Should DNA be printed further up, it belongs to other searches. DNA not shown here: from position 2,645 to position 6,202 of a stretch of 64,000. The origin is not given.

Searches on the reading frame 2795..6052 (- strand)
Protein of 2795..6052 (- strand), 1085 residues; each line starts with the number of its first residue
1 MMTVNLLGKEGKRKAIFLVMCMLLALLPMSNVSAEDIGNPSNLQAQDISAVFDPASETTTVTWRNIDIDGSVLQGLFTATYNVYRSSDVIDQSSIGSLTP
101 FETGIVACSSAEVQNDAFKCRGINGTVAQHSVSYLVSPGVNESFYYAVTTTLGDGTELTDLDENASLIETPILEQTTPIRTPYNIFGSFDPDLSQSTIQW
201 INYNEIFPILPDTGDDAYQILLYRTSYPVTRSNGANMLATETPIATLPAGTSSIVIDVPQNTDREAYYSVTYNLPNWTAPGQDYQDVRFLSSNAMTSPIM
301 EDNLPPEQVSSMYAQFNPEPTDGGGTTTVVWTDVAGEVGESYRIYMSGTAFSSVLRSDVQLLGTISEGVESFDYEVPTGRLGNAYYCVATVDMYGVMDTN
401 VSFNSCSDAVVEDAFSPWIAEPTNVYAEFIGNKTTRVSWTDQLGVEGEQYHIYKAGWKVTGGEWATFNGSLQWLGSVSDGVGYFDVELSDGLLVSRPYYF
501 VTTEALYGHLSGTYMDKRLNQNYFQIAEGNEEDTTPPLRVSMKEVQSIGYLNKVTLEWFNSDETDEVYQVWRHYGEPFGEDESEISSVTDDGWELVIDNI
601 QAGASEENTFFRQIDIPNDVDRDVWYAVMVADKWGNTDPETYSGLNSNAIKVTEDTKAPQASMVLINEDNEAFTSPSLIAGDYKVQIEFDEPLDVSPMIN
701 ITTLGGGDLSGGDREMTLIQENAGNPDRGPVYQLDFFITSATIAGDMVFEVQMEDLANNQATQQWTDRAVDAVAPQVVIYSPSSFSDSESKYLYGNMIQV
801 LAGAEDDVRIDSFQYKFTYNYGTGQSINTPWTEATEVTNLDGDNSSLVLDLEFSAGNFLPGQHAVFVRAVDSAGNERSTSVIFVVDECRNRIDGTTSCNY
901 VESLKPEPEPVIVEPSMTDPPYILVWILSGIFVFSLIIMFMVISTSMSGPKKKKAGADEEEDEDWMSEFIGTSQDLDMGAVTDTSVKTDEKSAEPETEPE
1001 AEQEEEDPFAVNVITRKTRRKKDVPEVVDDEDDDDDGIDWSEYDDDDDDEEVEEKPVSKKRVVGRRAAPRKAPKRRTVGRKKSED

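Call 9: search_protein_families(library=pfam, proteins=[window:2795-6052:-], max_evalue=0.001)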
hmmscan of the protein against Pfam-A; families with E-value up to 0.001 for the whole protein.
window:2795-6052:- (1085 aa): 1 family
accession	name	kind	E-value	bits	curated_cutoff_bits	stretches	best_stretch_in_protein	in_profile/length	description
PF19077.6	Big_13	-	4.6e-05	24.3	27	0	860-886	74-101/102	Bacterial Ig-like domain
